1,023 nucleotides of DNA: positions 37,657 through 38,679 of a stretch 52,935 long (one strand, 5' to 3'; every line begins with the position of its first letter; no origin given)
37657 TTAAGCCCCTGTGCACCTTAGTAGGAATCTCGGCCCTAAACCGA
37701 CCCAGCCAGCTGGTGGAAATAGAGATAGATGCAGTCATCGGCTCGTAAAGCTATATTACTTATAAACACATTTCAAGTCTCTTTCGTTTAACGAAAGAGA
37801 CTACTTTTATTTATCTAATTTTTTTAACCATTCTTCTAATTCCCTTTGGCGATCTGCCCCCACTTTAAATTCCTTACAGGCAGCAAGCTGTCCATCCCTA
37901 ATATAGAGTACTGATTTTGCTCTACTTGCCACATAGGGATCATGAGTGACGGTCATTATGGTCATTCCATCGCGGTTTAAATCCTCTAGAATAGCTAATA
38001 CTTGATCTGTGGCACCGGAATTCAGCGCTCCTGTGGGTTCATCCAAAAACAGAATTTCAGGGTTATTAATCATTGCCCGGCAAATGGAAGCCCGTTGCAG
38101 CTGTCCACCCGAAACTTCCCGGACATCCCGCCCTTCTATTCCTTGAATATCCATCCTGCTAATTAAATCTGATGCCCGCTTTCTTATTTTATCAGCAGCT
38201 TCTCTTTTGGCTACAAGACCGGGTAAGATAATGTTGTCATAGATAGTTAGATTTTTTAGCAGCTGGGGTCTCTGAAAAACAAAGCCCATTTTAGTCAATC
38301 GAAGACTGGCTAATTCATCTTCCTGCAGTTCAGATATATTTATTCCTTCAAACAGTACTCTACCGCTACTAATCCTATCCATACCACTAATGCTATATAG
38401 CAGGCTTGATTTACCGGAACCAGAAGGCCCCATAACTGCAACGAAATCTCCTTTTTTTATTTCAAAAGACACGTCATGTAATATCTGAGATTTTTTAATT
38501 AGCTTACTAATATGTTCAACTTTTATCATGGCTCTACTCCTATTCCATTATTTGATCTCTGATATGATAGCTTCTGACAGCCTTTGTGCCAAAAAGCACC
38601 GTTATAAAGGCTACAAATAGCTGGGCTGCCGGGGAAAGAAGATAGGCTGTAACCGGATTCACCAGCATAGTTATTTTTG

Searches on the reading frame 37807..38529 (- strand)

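Call 80: search_protein_families(library=pfam, proteins=[window:37807-38529:-], max_evalue=0.00001)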
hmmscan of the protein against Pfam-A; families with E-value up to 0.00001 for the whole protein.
window:37807-38529:- (240 aa): 2 families
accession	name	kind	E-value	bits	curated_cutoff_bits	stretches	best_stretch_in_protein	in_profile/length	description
PF00005.33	ABC_tran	-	9.6e-33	114.1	25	1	17-166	1-136/137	ABC transporter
PF13304.12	AAA_21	-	1.1e-07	32.6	27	0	29-85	1-60/304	AAA domain, putative AbiEii toxin, Type IV TA system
